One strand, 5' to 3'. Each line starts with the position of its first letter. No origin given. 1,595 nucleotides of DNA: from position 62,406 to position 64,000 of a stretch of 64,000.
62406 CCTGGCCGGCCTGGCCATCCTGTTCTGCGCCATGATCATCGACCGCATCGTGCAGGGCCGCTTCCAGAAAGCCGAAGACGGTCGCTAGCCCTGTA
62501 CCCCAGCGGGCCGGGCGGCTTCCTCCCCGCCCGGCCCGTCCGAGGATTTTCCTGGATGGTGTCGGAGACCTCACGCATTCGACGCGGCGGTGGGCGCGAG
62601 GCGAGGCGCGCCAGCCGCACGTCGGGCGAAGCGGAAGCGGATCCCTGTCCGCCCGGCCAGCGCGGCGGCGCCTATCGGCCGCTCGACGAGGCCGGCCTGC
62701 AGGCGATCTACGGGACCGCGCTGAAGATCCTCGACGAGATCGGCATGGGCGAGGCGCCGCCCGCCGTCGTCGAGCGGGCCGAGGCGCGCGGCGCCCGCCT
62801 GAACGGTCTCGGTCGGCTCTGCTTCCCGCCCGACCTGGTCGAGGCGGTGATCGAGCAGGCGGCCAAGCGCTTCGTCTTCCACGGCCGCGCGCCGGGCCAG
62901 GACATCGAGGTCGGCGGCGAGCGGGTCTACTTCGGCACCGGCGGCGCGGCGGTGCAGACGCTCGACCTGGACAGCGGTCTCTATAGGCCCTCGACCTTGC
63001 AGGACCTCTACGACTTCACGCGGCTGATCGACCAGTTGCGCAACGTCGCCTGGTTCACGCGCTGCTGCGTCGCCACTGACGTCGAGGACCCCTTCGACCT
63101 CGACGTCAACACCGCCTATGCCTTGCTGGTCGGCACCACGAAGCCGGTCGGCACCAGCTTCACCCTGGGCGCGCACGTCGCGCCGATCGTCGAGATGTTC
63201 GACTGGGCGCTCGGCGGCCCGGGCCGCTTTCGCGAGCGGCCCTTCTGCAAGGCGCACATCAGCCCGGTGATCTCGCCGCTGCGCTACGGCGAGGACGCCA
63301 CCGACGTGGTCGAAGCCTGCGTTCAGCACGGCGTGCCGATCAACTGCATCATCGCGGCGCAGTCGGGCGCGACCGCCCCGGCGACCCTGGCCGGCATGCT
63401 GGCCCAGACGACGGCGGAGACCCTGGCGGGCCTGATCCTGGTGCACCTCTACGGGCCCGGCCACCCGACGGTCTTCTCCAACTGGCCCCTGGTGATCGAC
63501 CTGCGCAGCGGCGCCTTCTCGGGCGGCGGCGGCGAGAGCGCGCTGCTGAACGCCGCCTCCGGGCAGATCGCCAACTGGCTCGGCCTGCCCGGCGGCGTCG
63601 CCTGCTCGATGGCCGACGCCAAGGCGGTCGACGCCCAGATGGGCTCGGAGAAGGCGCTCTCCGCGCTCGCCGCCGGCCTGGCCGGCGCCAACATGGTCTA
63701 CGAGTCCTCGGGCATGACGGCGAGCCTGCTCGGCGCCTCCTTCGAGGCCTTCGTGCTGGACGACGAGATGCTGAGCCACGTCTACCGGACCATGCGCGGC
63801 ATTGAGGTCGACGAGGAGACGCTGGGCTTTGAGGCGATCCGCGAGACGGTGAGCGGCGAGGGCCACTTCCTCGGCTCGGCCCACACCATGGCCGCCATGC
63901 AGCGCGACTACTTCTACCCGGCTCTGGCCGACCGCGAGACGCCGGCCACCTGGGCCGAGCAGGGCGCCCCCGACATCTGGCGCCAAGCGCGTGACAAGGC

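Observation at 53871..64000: LacI-controlled cluster combining aminotransferase, DMGDH-like oxidase, ureohydrolase, betaine-type importer and non-Pyl MttB methyltransferase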

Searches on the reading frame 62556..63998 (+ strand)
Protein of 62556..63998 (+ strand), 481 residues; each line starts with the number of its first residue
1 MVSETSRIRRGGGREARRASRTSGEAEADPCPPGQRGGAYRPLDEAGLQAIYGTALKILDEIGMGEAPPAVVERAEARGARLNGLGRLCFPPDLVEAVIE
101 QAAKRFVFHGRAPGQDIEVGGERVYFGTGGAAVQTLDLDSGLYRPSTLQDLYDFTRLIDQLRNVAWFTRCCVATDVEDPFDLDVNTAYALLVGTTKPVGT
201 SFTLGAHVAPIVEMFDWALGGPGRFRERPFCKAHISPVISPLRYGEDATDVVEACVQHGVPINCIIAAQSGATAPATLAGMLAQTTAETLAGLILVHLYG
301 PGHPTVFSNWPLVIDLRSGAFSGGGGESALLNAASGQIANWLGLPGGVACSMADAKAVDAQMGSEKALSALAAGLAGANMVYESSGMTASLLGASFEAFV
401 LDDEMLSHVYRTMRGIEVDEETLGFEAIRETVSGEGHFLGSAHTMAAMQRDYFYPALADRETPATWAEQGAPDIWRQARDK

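Call 9: search_protein_families(library=pfam, proteins=[window:62556-63998:+])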
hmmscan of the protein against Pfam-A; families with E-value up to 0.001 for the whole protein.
window:62556-63998:+ (481 aa): 1 family
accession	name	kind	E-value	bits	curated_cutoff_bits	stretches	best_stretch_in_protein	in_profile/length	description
PF06253.16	MTTB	-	2.7e-106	356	25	1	10-480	1-466/500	Trimethylamine methyltransferase (MTTB)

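Call 10: search_protein_families(library=ncbifam, proteins=[window:62556-63998:+])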
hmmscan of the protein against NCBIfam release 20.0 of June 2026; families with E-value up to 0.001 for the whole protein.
window:62556-63998:+ (481 aa): 1 family
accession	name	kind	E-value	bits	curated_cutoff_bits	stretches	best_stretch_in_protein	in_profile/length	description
TIGR02369.2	trimeth_pyl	equivalog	2.8e-92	309.7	525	1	45-481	8-440/469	[trimethylamine--corrinoid protein] Co-methyltransferase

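Call 14: find_related_loci(query=window:62556-63998:+, collection=genome_contigs, flank=10000)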
Query window:62556-63998:+ (481 aa) in genome_contigs; peptide patterns used: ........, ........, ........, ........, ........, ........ (x = any residue, [..] = any of these).
170 stretches matched a pattern; 85 encode a relative of the query (tblastn E <= 1e-3); the best 80 are kept; 80 distinct loci.
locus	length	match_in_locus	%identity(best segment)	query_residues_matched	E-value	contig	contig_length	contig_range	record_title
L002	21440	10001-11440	73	1-481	0e+0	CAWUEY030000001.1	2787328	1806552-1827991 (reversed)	MAG: Rhodospirillales bacterium isolate 4fd3a609-4b20-488f-a53c-3ffcb215da44 genome assembly, contig: contig_1, whole ge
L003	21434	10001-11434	75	3-481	0e+0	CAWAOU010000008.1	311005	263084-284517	MAG: uncultured Gammaproteobacteria bacterium isolate MFD03804.bin.1.279 genome assembly, contig: contig_25863, whole ge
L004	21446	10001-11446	74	1-481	0e+0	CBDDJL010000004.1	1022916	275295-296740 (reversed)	MAG: Rhodospirillales bacterium isolate 31c28a96-7474-444d-91f1-dcec9bbdbe2f genome assembly, contig: contig_4, whole ge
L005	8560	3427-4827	75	15-481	0e+0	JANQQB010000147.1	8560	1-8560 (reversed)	MAG: Rhodobiaceae bacterium isolate IP29b_bin.188 k99_320193, whole genome shotgun sequence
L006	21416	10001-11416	74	9-480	0e+0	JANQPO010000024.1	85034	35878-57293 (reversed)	MAG: Tepidamorphaceae bacterium isolate IP29b_bin.167 k99_2143025, whole genome shotgun sequence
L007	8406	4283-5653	75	25-481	0e+0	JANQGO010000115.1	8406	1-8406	MAG: Alphaproteobacteria bacterium isolate PL23b_bin.48 k99_3339552, whole genome shotgun sequence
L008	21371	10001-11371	75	25-481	0e+0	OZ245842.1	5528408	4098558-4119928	MAG: Alphaproteobacteria bacterium isolate 8fa29e53-599d-4395-9acb-6f40a3095647 genome assembly, chromosome: 1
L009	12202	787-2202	72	9-481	0e+0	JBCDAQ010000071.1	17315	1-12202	MAG: Pseudomonadota bacterium isolate P01_F01_bin.62 k141_2653427_length_17315_cov_11.3023, whole genome shotgun sequenc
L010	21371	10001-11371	74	25-481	0e+0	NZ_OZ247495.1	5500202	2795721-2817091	MAG: Pelagibius sp. isolate f3932a26-9111-4292-82b1-e77643cc5a8c chromosome 1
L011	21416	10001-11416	71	10-481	0e+0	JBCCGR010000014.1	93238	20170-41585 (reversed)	MAG: Pseudomonadota bacterium isolate P01_B01_bin.48 k141_3089282_length_93238_cov_24.9890, whole genome shotgun sequenc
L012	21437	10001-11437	71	3-481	0e+0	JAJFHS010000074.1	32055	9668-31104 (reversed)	MAG: Hyphomicrobiales bacterium isolate OFTM307 OFTM307_73, whole genome shotgun sequence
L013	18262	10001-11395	74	17-481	0e+0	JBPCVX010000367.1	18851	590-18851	MAG: Hyphomicrobiales bacterium isolate MAG_seacave_25 S1Ck127_2985576, whole genome shotgun sequence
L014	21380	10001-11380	73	22-481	0e+0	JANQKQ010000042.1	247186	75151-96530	MAG: Rhizobiaceae bacterium isolate PL25a_bin.161 k99_445699, whole genome shotgun sequence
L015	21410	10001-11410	71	10-479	0e+0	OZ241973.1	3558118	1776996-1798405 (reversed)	MAG: Rhizobiaceae bacterium isolate 4152e7ab-d8c2-4a4a-8e87-156901d7600a genome assembly, chromosome: 1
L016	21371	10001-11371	73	25-481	0e+0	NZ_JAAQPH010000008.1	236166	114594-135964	Pelagibius litoralis strain DSM 21314 Scaffold8_1, whole genome shotgun sequence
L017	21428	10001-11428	70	6-481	0e+0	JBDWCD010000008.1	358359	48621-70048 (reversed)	MAG: Rhizobiaceae bacterium isolate AQ.31.F.A4_36_95 AQ_31_F_A4_36_95_000000000008, whole genome shotgun sequence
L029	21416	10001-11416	70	10-481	0e+0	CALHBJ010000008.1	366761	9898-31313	MAG: uncultured Rhizobiaceae group bacterium isolate H2_Bin_METABAT__29_1 genome assembly, contig: c_000000148492, whole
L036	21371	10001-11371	73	25-481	0e+0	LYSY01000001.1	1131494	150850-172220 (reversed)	MAG: Rhodospirillales bacterium BBD 1991-14 Richardson_scaffold_1, whole genome shotgun sequence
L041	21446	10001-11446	69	1-481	0e+0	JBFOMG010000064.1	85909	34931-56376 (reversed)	MAG: Rhizobiaceae bacterium isolate E07Bin-6-1 c_000000000064, whole genome shotgun sequence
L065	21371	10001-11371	67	25-481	0e+0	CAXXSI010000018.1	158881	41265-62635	MAG: Rhizobiaceae bacterium isolate a1742b30-e065-467f-9c1a-1d654edd7eae genome assembly, contig: contig_18, whole genom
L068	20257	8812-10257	70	1-481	0e+0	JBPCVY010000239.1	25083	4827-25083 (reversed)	MAG: Hyphomicrobiales bacterium isolate MAG_seacave_69 S1Ck127_1295063, whole genome shotgun sequence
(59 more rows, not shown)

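Call 28: search_solved_structures(query=window:62556-63998:+, show_alignments=2)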
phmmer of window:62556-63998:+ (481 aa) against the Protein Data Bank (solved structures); distinct sequences matched with E-value up to 0.001: 5.
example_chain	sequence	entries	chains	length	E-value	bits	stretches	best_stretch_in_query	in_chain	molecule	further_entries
9yce_A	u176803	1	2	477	4.4e-58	200.2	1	40-469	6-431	Glycine betaine methyltransferase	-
2qne_A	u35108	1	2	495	4.8e-58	200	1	40-469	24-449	Putative methyltransferase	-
4yyc_A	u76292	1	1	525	4.4e-48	167.2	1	10-477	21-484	Putative trimethylamine methyltransferase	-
7xcl_A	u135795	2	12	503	2.1e-47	165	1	48-480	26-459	Trimethylamine methyltransferase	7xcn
7xcm_A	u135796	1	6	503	2.3e-47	164.8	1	48-480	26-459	Trimethylamine methyltransferase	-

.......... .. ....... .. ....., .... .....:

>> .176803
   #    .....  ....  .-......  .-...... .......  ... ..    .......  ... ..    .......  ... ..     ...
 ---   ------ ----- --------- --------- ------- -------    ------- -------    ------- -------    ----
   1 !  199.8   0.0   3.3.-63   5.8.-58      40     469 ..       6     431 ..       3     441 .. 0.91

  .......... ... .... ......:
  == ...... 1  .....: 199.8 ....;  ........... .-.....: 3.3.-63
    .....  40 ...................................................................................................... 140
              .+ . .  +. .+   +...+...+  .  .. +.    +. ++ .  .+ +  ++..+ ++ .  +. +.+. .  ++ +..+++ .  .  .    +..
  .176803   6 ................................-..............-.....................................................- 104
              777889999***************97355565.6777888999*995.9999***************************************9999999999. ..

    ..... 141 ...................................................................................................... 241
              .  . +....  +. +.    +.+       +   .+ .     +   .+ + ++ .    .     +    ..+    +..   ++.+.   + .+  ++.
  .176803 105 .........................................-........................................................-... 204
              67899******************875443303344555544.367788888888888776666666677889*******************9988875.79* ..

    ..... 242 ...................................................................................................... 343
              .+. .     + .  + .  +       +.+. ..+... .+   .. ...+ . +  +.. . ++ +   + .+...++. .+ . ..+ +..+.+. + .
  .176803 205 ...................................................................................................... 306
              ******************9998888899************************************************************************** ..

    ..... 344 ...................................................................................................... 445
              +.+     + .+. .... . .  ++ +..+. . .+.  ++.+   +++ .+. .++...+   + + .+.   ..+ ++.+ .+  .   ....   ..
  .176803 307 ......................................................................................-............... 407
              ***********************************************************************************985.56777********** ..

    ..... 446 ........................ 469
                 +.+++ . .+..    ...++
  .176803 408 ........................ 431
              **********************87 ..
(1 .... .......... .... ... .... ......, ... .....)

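Call 33: search_protein_families(library=pfam, proteins=[L004:11571-12527:-, L004:6062-7369:-, L010:12614-14191:+, L004:3610-5055:-, L005:5029-6090:+, L005:6978-7742:+, L007:6782-8086:-, L017:11593-12528:+, L017:12541-12924:+, L017:12967-14673:+], max_evalue=0.00001)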
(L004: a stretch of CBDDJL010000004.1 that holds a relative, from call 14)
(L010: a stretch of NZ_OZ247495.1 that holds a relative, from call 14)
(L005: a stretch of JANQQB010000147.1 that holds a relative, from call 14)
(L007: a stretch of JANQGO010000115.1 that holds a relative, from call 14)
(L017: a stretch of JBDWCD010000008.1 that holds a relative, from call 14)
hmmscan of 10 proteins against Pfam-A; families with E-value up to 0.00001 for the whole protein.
L004:11571-12527:- (318 aa): 2 families
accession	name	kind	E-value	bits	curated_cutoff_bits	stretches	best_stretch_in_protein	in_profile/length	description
PF00126.33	HTH_1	-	5.7e-19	68.3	26.6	1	6-64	2-60/60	Bacterial regulatory helix-turn-helix protein, lysR family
PF03466.25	LysR_substrate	-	1.8e-16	60.6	28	1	94-278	7-191/209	LysR substrate binding domain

L004:6062-7369:- (435 aa): 1 family
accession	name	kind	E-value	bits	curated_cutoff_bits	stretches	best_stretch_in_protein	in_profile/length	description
PF00815.25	Histidinol_dh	-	4.4e-125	418.3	27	1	12-415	5-411/411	Histidinol dehydrogenase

L010:12614-14191:+ (525 aa): 4 families
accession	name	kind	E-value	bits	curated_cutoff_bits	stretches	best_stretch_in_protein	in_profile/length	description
PF00884.28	Sulfatase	-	4.1e-40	138.4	25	1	26-369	1-301/301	Sulfatase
PF12411.13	Choline_sulf_C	-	3.7e-19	68.7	27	1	471-522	2-53/53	Choline sulfatase enzyme C terminal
PF16347.10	SGSH_C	-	1.4e-15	58.2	29.3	1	319-460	1-149/154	N-sulphoglucosamine sulphohydrolase, C-terminal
PF01663.27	Phosphodiest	-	2.9e-11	44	23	1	29-315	2-220/342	Type I phosphodiesterase / nucleotide pyrophosphatase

L004:3610-5055:- (481 aa): 1 family
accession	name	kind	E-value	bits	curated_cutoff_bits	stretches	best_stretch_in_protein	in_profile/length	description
PF00291.31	PALP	-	2.2e-63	214.8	35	1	148-454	1-294/295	Pyridoxal-phosphate dependent enzyme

L005:5029-6090:+ (353 aa): 1 family
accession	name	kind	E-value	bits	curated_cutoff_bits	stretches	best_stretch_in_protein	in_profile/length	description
PF09084.16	NMT1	-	2.6e-39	135.8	20.5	1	56-268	5-214/216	NMT1/THI5 like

L005:6978-7742:+ (254 aa): 1 family
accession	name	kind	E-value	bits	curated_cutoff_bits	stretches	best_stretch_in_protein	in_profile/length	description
PF00528.27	BPD_transp_1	-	2.8e-22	79.8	26.4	1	74-244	1-181/184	Binding-protein-dependent transport system inner membrane component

L007:6782-8086:- (434 aa): 1 family
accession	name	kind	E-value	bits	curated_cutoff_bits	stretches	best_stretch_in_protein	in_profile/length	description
PF04909.20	Amidohydro_2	-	5.9e-34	118.6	26.4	1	124-433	1-289/289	Amidohydrolase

L017:11593-12528:+ (311 aa): 1 family
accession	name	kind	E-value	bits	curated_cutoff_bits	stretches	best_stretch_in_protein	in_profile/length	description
PF00487.30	FA_desaturase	-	2.5e-38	132.7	29.7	1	57-278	8-240/253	Fatty acid desaturase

L017:12541-12924:+ (127 aa): 0 families

L017:12967-14673:+ (568 aa): 3 families
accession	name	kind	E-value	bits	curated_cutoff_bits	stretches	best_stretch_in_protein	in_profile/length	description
PF13181.12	TPR_8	-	5.5e-09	35.9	25.7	0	257-282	8-33/34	Tetratricopeptide repeat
PF13424.12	TPR_12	-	3.4e-07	30.8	30.1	0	439-499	10-69/77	Tetratricopeptide repeat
PF07719.23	TPR_2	-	1.4e-06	28.4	27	0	32-62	1-31/34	Tetratricopeptide repeat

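Call 34: search_protein_families(library=pfam, proteins=[L017:14659-15426:-, L017:19427-21145:+, L029:4298-6328:+, L003:9133-9960:+, L036:14139-15044:-, L036:16029-17414:+, L010:14206-15825:-, L016:16224-18053:-, L014:19311-20810:+, L004:5370-6071:+], max_evalue=0.00001)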
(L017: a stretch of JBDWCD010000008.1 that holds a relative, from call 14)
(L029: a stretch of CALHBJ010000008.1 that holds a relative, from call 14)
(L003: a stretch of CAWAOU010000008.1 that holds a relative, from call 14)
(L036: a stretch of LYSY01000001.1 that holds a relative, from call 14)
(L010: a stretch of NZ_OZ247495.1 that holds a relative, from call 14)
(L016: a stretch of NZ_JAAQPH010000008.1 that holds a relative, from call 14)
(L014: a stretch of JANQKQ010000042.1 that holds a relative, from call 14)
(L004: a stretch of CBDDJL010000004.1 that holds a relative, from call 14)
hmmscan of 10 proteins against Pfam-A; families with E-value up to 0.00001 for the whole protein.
L017:14659-15426:- (255 aa): 0 families

L017:19427-21145:+ (572 aa): 3 families
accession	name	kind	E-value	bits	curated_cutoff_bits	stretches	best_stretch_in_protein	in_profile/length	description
PF20142.4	Scaffold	-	2e-31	110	24.6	1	94-230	2-139/139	Scaffold domain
PF03734.19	YkuD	-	7.1e-24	85.5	23.4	1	342-498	2-131/146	L,D-transpeptidase catalytic domain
PF01471.23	PG_binding_1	-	2.1e-10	41.1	23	1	258-314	3-57/57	Putative peptidoglycan binding domain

L029:4298-6328:+ (676 aa): 6 families
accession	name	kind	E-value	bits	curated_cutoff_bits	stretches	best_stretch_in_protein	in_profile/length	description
PF00205.28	TPP_enzyme_M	-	5.7e-35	120.4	30.4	1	328-455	1-136/137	Thiamine pyrophosphate enzyme, central domain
PF02775.26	TPP_enzyme_C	-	4.4e-33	114.6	21.9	1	518-669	1-151/151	Thiamine pyrophosphate enzyme, C-terminal TPP binding domain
PF02776.23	TPP_enzyme_N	-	5.2e-32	110.6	26.8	1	138-255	2-117/119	Thiamine pyrophosphate enzyme, N-terminal TPP binding domain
PF00355.32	Rieske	-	3.2e-16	59.5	20.3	1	26-103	2-74/88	Rieske [2Fe-2S] domain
PF22543.2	Rieske_4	-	9.7e-08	32.7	28.4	1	28-96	2-69/119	Soluble Rieske-type ferredoxin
PF13806.12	Rieske_2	-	1.1e-07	32.2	27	1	25-127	1-103/104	Rieske-like [2Fe-2S] domain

L003:9133-9960:+ (275 aa): 4 families
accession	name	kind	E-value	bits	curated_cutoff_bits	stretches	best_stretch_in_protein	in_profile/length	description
PF13561.12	adh_short_C2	-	6.2e-57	193.3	27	1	36-273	3-235/236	Enoyl-(Acyl carrier protein) reductase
PF00106.31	adh_short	-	7.9e-53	179.3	26.6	1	28-217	1-189/195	short chain dehydrogenase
PF23441.1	SDR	-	1.2e-09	38.3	27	1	27-269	7-251/258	SDR-like rossmann domain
PF08659.16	KR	-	2.8e-07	31.1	22.6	1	31-167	4-139/180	KR domain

L036:14139-15044:- (301 aa): 2 families
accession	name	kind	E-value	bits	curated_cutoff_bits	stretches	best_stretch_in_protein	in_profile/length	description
PF03466.25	LysR_substrate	-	1.2e-40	139.6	28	1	88-295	3-207/209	LysR substrate binding domain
PF00126.33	HTH_1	-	1.8e-16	60.2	26.6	1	4-61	2-59/60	Bacterial regulatory helix-turn-helix protein, lysR family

L036:16029-17414:+ (461 aa): 1 family
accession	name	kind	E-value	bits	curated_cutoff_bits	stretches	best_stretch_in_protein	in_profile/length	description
PF00999.27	Na_H_Exchanger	-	6.8e-40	137.5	26.2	1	55-425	11-373/375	Sodium/hydrogen exchanger, transmembrane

L010:14206-15825:- (539 aa): 2 families
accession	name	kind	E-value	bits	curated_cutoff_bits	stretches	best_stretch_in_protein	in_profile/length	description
PF02690.20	Na_Pi_cotrans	-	9.2e-34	116.9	29.1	2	14-149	1-136/137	Na+/Pi-cotransporter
PF01895.24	PhoU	-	6e-16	59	23.5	1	343-419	2-81/89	PhoU domain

L016:16224-18053:- (609 aa): 1 family
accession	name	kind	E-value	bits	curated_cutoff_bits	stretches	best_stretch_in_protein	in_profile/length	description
PF00171.27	Aldedh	-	3.8e-163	543.8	23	1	148-603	7-461/461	Aldehyde dehydrogenase family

L014:19311-20810:+ (499 aa): 1 family
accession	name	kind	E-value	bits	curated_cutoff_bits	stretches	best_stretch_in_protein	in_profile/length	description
PF01970.21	TctA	-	3.8e-132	441.3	28.9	1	17-436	1-423/423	Tripartite tricarboxylate transporter TctA family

L004:5370-6071:+ (233 aa): 0 families
